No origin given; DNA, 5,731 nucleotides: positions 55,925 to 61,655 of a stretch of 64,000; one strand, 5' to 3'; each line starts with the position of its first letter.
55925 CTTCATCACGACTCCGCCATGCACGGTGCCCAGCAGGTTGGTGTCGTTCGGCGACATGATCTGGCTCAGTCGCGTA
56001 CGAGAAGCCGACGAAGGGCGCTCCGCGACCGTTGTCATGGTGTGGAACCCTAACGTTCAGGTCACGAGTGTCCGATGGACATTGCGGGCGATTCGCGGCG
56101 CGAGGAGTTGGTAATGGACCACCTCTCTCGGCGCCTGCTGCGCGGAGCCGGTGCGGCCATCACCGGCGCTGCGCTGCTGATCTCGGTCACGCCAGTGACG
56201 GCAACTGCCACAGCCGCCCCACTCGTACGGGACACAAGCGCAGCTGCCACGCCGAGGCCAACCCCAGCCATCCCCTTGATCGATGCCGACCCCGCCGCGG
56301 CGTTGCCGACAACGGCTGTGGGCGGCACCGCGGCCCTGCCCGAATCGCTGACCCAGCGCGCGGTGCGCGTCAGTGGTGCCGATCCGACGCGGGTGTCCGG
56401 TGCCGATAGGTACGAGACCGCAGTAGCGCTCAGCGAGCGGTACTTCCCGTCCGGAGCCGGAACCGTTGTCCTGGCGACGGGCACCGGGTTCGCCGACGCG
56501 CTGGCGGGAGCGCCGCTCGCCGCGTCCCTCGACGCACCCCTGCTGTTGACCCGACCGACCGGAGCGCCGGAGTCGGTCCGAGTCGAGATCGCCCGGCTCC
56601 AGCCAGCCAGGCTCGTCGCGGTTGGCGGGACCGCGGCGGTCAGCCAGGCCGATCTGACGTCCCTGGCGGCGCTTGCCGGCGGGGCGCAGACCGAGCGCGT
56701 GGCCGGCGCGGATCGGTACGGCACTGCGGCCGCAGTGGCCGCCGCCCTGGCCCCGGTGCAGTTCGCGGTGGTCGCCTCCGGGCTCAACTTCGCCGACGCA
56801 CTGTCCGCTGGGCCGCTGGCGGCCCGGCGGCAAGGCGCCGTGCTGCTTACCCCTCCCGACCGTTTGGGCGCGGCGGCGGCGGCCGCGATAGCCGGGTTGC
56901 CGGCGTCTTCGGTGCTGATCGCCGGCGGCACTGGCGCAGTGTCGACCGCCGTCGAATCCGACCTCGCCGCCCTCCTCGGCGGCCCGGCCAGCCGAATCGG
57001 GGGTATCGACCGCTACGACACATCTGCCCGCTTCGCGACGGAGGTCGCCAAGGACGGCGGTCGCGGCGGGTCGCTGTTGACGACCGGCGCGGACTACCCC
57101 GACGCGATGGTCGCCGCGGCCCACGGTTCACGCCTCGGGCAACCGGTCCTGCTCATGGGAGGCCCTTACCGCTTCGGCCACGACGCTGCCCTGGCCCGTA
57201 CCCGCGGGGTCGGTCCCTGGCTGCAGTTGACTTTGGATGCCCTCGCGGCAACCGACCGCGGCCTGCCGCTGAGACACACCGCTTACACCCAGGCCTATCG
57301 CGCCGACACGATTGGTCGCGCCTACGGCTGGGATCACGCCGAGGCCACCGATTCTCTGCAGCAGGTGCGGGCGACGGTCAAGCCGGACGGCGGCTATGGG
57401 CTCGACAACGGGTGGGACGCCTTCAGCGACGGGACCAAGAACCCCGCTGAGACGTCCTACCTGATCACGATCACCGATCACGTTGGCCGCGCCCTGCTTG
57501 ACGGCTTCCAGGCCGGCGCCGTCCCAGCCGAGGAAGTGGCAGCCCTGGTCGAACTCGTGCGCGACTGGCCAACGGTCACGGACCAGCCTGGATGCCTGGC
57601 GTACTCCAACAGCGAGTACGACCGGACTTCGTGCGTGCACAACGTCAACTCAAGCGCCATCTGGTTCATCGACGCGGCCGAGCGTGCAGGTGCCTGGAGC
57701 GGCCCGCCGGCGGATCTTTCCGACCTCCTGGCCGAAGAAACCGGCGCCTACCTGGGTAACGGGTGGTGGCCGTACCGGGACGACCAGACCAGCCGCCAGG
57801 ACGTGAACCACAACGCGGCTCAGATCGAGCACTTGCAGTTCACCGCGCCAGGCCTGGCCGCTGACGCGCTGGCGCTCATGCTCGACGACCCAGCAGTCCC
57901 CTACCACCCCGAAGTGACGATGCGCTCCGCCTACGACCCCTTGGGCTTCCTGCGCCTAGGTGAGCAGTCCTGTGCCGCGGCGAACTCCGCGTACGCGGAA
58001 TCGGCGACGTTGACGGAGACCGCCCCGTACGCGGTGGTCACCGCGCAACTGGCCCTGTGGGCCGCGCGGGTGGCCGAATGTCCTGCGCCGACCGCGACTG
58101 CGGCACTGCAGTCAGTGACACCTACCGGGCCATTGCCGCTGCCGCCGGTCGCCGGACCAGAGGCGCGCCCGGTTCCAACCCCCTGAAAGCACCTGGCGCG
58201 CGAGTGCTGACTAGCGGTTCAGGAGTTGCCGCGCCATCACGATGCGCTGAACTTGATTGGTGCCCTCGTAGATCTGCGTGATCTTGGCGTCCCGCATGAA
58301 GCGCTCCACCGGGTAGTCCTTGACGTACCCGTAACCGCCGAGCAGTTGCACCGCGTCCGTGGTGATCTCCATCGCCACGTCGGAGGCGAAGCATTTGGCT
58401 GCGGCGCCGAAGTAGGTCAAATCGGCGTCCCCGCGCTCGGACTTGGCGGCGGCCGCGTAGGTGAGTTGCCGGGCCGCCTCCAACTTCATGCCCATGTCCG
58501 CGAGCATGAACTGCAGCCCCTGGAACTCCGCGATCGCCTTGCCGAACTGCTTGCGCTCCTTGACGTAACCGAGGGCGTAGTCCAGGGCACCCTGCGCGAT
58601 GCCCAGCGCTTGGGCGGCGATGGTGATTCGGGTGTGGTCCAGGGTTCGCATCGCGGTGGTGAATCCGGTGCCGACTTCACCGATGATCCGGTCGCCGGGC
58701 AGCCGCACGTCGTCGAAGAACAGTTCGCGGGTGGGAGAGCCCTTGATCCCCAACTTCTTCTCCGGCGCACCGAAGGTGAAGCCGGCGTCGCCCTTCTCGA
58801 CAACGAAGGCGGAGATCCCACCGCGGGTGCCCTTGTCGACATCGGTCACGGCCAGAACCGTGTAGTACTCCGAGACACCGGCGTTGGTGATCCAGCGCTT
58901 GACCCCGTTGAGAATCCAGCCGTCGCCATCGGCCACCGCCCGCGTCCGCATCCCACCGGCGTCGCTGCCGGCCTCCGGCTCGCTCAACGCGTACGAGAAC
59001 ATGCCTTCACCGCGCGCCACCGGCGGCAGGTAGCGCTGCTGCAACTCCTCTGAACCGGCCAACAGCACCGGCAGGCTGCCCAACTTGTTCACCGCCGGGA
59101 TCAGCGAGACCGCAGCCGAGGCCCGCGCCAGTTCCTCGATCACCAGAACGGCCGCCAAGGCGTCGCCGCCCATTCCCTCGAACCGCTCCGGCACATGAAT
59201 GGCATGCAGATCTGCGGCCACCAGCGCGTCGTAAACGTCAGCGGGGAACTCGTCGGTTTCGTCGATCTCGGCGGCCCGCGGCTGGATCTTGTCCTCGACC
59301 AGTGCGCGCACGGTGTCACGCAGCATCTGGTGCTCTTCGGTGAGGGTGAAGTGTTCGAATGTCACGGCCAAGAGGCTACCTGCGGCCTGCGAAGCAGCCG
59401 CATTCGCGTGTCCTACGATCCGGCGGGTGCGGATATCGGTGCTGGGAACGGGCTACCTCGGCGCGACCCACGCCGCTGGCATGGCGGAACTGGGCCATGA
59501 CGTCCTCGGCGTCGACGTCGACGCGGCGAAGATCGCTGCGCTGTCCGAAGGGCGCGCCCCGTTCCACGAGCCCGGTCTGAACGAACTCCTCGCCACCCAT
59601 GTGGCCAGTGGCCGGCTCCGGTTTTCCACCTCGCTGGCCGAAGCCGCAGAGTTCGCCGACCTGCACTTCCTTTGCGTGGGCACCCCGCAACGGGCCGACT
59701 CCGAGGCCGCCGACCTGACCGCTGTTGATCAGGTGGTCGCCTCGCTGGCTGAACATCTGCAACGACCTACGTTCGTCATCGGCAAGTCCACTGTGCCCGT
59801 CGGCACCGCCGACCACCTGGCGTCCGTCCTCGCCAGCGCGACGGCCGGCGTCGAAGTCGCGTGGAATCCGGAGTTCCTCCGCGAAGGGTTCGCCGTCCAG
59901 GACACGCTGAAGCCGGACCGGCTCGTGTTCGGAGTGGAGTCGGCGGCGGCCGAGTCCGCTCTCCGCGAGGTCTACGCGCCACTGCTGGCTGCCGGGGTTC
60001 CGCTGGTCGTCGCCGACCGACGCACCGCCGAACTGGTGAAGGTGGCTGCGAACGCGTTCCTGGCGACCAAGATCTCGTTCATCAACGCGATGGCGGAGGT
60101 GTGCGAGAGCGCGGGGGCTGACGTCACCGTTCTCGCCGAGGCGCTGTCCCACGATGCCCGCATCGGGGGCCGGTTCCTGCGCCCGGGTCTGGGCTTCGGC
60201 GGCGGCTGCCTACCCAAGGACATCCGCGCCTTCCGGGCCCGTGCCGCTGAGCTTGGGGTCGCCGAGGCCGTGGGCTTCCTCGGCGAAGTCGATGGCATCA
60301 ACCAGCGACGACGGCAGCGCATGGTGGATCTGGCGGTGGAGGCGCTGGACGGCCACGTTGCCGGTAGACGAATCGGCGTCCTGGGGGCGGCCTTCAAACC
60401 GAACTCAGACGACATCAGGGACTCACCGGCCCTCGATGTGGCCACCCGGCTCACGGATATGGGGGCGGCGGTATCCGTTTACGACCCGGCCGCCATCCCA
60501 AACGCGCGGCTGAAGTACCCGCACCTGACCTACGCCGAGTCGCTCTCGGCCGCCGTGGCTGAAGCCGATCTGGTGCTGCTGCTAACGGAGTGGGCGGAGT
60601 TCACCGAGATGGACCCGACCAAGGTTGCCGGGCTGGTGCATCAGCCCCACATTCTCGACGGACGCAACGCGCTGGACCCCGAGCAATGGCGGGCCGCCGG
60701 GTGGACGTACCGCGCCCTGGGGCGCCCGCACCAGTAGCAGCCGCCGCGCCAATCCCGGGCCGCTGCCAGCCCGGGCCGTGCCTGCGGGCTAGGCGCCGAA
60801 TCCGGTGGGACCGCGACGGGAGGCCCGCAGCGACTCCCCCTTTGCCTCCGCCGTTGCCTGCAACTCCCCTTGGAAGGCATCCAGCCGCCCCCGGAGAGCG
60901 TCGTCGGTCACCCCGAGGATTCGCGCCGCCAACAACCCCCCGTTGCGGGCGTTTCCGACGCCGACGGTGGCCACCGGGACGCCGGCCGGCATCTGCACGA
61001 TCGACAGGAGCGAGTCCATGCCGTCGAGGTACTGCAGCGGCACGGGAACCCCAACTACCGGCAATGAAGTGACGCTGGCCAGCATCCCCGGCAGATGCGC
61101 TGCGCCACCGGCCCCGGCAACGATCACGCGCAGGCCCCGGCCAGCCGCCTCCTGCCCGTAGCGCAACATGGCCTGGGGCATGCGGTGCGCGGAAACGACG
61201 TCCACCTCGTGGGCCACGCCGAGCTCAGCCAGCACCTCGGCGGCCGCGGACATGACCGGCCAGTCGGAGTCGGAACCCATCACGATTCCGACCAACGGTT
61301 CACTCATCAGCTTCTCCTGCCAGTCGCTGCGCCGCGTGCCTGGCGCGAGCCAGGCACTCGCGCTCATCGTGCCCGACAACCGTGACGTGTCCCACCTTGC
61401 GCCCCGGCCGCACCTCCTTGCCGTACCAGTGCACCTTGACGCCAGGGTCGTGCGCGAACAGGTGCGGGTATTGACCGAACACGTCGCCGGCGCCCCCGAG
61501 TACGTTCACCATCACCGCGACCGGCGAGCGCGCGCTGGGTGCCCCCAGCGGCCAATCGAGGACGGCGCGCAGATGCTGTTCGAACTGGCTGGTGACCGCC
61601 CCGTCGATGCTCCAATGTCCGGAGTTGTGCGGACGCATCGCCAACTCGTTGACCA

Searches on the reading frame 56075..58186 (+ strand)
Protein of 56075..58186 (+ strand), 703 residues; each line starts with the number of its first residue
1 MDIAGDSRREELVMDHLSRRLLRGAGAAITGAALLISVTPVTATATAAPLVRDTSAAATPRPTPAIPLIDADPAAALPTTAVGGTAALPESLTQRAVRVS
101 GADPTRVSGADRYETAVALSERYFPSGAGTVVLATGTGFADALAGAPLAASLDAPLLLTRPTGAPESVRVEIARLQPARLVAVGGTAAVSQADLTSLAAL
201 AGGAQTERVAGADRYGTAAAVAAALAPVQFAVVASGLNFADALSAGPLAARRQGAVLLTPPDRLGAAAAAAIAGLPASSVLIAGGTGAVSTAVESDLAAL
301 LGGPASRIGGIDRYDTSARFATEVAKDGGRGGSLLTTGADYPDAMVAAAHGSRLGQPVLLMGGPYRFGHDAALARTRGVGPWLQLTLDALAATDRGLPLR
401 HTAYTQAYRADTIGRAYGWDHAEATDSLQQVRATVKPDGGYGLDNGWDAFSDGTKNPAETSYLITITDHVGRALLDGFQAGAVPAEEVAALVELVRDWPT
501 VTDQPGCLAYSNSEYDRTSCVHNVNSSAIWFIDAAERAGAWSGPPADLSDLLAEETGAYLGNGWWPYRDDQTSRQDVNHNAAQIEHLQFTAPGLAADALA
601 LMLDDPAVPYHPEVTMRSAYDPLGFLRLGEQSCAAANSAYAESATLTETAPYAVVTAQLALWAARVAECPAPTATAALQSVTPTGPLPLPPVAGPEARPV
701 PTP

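Call 7: search_protein_families(library=pfam, proteins=[window:56075-58183:+], max_evalue=0.01)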
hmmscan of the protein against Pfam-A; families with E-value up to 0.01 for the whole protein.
window:56075-58183:+ (703 aa): 1 family
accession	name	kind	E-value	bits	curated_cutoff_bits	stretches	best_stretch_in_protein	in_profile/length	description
PF04122.17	CW_binding_2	-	6.6e-46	155.2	24.9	3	106-191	1-70/73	Cell wall binding domain 2 (CWB2)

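Call 36: search_solved_structures(query=window:56075-58183:+, max_evalue=0.01)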
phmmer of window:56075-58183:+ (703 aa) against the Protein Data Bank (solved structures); distinct sequences matched with E-value up to 0.01: 8.
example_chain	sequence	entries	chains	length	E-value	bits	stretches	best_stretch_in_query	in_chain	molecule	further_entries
5j72_A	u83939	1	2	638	2.7e-29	105.7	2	97-259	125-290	Putative N-acetylmuramoyl-L-alanine amidase,autolysin cwp6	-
5j6q_A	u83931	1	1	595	1.1e-23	87.2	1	107-322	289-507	Cell wall binding protein cwp8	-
7acx_B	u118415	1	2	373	9.6e-18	67.5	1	105-323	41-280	S-layer protein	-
7acy_B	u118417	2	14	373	3.3e-16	62.4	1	105-321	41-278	S-layer protein | Precursor of the S-layer proteins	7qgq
7acz_B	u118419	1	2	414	7.8e-15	57.9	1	104-323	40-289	SLPH (HMW SLP)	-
8bby_B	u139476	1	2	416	8e-15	57.9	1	104-323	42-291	S-layer protein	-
9f8f_B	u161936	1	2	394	7.9e-14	54.6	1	102-251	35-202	SLPH - S-layer protein HMW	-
9f8e_B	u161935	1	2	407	5.1e-13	51.9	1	97-320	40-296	S-layer protein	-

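Call 60: find_encoding_contigs(protein=window:56075-58186:+, flank=10000, max_places=3)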
Protein window:56075-58186:+ (703 aa): no gene with exactly this product is on record in the collection.

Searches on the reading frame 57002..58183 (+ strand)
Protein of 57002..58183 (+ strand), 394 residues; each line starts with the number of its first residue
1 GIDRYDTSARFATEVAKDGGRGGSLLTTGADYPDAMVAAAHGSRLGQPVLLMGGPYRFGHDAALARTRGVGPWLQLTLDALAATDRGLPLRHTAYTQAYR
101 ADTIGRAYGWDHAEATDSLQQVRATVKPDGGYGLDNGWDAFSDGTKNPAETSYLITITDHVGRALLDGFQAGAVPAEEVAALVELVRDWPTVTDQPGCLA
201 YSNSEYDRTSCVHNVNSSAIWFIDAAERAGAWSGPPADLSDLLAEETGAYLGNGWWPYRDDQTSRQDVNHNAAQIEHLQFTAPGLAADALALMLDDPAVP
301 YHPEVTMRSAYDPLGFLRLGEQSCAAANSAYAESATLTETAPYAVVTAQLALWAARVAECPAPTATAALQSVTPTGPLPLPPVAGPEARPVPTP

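Call 24: search_protein_families(library=pfam, proteins=[window:57002-58183:+], max_evalue=0.01)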
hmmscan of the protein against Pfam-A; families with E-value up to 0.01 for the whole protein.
window:57002-58183:+ (394 aa): 1 family
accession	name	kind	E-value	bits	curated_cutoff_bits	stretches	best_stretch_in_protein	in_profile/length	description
PF04122.17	CW_binding_2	-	1e-06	29.6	24.9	1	1-53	4-45/73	Cell wall binding domain 2 (CWB2)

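Call 45: find_homologous_proteins(query=window:57230-58183:+, max_evalue=0.001)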
Query window:57230-58183:+ (318 aa): 2 proteins with E <= 0.001 among 8000 candidates.
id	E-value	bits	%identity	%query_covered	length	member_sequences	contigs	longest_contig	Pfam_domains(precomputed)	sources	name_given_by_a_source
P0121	1.7e-125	437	71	85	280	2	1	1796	-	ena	-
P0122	3.9e-56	209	42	90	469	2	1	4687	PF04122.18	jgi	jgi:hypothetical protein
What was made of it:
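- Tried and rejected: The word-index search for the fourth protein's C-terminal domain found two hits (call 45).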

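Call 59: search_protein_representatives(protein=window:57230-58183:+)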
Query: 318 residues. Proteins with E-value up to 0.001 (for the whole library): 183; up to 1e-10: 136; up to 1e-30: 19. The best 150 are listed.
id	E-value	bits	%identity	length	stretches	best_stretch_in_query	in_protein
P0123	8.3e-210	712.3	100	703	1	1-318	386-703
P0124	3.3e-58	214.2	46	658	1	3-282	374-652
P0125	3.5e-46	174.7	41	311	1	15-283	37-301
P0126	1.2e-43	166.4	54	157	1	136-288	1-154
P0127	3.3e-40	155.0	41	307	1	20-287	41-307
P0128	4.1e-37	144.9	43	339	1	19-206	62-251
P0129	1.9e-36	142.7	36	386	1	15-268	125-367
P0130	3.6e-36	141.8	38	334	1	15-282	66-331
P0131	5.3e-36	141.2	40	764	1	19-230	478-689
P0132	1.7e-35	139.5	36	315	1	18-252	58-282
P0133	3.7e-35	138.4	38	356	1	4-224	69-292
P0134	7.7e-35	137.4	43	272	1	29-224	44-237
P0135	1.4e-34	136.6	36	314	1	17-282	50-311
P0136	4.7e-34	134.8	43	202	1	85-284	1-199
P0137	2.2e-33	132.6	39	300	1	16-279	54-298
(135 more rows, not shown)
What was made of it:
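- Tried and rejected: The exhaustive HMMER search was needed to see the family (call 59).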

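Call 74: predict_structure(alignment_id=A2)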
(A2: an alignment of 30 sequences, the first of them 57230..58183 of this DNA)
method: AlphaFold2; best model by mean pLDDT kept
length: 318 residues; sequences in the alignment: 30
mean_pLDDT: 90.4   pTM: 0.87
mean pLDDT of the five models: 90.4, 89.5, 88.9, 88.7, 87.8
residues with pLDDT >= 90: 257; 70-90: 30; 50-70: 7; < 50: 24
segments of 3 or more residues with pLDDT < 50: 290-299, 305-318
pLDDT, mean of each block of 10 residues (from residue 1): 82 85 97 97 98 97 94 98 98 98 98 97 98 97 98 96 97 98 95 98 97 97 95 95 95 91 90 95 77 47 50 35
secondary structure, 60 per line:
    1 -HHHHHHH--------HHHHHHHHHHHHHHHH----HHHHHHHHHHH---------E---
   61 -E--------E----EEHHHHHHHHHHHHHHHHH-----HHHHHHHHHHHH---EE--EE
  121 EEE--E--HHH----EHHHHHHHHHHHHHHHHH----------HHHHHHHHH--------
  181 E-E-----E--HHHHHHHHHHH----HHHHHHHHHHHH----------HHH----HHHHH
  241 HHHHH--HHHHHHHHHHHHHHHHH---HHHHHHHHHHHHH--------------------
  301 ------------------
elements in order: H2-8 H17-32 H37-47 H78-94 H100-111 E119-123 H137-153 H164-172 H192-202 H207-218 H236-245 H248-264 H268-280

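Call 76: fold_search(model_id=the predicted structure, library=pdb)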
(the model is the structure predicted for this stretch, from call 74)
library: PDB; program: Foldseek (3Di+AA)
matches with E <= 10: 642; with E <= 0.001: 4
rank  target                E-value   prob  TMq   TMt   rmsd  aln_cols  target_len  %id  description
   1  5bp8                  6.3e-04  1.00  0.48  0.32   5.5       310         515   14  ent-Copalyl diphosphate synthase from Streptomyces platensis (released 2015-06-10)
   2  1hzf                  8.5e-04  1.00  0.48  0.50   6.9       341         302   13  C4ADG FRAGMENT OF HUMAN COMPLEMENT FACTOR C4A (released 2002-10-09)
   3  7qsj_B                8.9e-04  1.00  0.53  0.49   5.3       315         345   11  Methylmannose polysaccharide hydrolase MmpH from M. hassiacum (released 2023-01-25)
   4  4q2b_A                9.9e-04  1.00  0.46  0.44   7.9       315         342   14  The crystal structure of an endo-1,4-D-glucanase from Pseudomonas putida KT2440 (released 2014-06-25)
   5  7xkx_A                1.1e-03  1.00  0.48  0.33   6.4       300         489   13  Crystal structure of Tpn2 (released 2023-03-01)
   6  6vpt                  1.1e-03  1.00  0.52  0.37   6.5       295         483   11  Crystal structure and mechanistic molecular modeling studies of Rv3377c: the Mycobacterium tuberculosis diterpene cyclas (released 2020-12-02)
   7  6r2m_B                1.2e-03  1.00  0.54  0.55   5.3       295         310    8  Crystal structure of PssZ from Listeria monocytogenes (released 2019-07-24)
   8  2drr                  1.5e-03  1.00  0.53  0.46   7.4       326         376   12  Crystal structure of reducing-end-xylose releasing exo-oligoxylanase D263N mutant (released 2006-06-27)
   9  1wu6_A                1.7e-03  1.00  0.53  0.46   7.1       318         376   12  Crystal structure of reducing-end-xylose releasing exo-oligoxylanase E70A mutant complexed with xylobiose (released 2005-02-22)
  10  6wq1_C                1.7e-03  1.00  0.46  0.39   7.5       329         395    9  Eukaryotic LanCL2 protein (released 2021-05-05)
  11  8h1l_D                2.1e-03  1.00  0.51  0.40   8.3       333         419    9  Crystal structure of glucose-2-epimerase in complex with D-Glucitol from Runella slithyformis Runsl_4512 (released 2023-07-12)
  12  6y8f_A                2.3e-03  1.00  0.53  0.51   6.9       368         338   11  An inactive (D136N and D137N) variant of alpha-1,6-mannanase, GH76A of Salegentibacter sp. HEL1_6 in complex with alph (released 2021-03-31)
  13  6rmu_B                2.4e-03  1.00  0.49  0.52   6.8       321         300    9  Crystal structure of disulphide-linked human C3d dimer in complex with Staphylococcus aureus complement subversion pro (released 2020-11-18)
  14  4q2b_B                2.4e-03  1.00  0.51  0.48   6.7       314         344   14  The crystal structure of an endo-1,4-D-glucanase from Pseudomonas putida KT2440 (released 2014-06-25)
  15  1qsj_A                2.4e-03  1.00  0.46  0.52   8.3       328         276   10  N-TERMINALLY TRUNCATED C3DG FRAGMENT (released 2000-07-31)
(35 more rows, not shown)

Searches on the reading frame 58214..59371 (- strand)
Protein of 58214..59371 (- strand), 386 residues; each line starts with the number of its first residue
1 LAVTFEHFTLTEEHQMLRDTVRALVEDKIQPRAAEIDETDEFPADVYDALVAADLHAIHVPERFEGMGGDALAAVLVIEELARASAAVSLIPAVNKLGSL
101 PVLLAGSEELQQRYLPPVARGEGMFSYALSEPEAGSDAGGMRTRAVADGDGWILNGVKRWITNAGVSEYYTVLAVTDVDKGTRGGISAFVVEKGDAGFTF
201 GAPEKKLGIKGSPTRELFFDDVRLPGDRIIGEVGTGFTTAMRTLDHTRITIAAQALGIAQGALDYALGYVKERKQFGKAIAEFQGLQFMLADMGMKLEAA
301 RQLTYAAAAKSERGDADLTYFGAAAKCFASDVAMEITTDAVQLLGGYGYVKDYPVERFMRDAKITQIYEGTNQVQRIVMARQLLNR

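Call 15: search_protein_families(library=pfam, proteins=[window:58214-59371:-], max_evalue=0.001)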
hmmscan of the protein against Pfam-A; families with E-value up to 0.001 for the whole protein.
window:58214-59371:- (386 aa): 5 families
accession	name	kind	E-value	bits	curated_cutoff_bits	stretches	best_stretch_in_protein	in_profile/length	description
PF00441.29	Acyl-CoA_dh_1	-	7.6e-50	169.4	22.4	1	234-384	1-150/150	Acyl-CoA dehydrogenase, C-terminal domain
PF02771.21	Acyl-CoA_dh_N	-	9.8e-34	116.6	22.9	1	11-122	1-113/113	Acyl-CoA dehydrogenase, N-terminal domain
PF02770.24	Acyl-CoA_dh_M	-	3.5e-28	98.1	33.3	1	127-222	2-97/97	Acyl-CoA dehydrogenase, middle domain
PF08028.16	Acyl-CoA_dh_2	-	1.6e-27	96.8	22.7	1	249-372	1-133/134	Acyl-CoA dehydrogenase, C-terminal domain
PF22924.1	ACOX_C_alpha1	-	5.7e-07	29.9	27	1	268-384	50-169/169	Acyl-CoA oxidase, C-alpha1 domain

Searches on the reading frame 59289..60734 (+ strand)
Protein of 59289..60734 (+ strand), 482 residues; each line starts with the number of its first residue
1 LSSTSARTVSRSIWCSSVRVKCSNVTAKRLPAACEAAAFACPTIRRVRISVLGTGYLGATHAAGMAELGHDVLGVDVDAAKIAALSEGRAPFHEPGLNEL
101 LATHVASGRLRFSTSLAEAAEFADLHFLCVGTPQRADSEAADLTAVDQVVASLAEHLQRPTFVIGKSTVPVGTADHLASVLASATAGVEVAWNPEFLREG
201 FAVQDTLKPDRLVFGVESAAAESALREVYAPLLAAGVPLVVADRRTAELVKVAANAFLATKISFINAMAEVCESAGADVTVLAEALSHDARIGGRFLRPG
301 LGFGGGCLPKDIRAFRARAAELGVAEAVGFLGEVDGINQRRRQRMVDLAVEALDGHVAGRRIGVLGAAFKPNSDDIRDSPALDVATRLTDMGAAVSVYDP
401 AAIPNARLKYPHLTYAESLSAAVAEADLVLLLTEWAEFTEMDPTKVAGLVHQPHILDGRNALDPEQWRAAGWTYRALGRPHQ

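Call 15: search_protein_families(library=pfam, proteins=[window:59289-60734:+], max_evalue=0.001)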
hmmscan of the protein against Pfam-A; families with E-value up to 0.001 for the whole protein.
window:59289-60734:+ (482 aa): 6 families
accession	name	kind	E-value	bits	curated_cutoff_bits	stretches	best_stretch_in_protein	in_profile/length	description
PF03721.20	UDPG_MGDP_dh_N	-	1.2e-57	195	27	1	48-228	2-187/187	UDP-glucose/GDP-mannose dehydrogenase family, NAD binding domain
PF03720.21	UDPG_MGDP_dh_C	-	1.9e-32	112.1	30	1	363-464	1-103/103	UDP-glucose/GDP-mannose dehydrogenase family, UDP binding domain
PF00984.24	UDPG_MGDP_dh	-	1.2e-30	105.9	25.4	1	245-339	1-93/94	UDP-glucose/GDP-mannose dehydrogenase family, central domain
PF03446.21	NAD_binding_2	-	1e-08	35.8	21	1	48-183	1-109/161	NAD binding domain of 6-phosphogluconate dehydrogenase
PF02826.25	2-Hacid_dh_C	-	3.8e-05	23.6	25.1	0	383-434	50-100/178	D-isomer specific 2-hydroxyacid dehydrogenase, NAD binding domain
PF03807.23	F420_oxidored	-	0.00064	20.7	21.6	0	48-143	1-79/94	NADP oxidoreductase coenzyme F420-dependent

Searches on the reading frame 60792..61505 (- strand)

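Call 15: search_protein_families(library=pfam, proteins=[window:60792-61505:-], max_evalue=0.001)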
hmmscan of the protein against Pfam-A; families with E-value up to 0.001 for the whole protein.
window:60792-61505:- (238 aa): 1 family
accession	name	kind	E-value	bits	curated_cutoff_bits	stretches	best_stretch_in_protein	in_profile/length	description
PF00731.26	AIRC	-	2e-61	206.3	30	1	72-216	2-146/148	AIR carboxylase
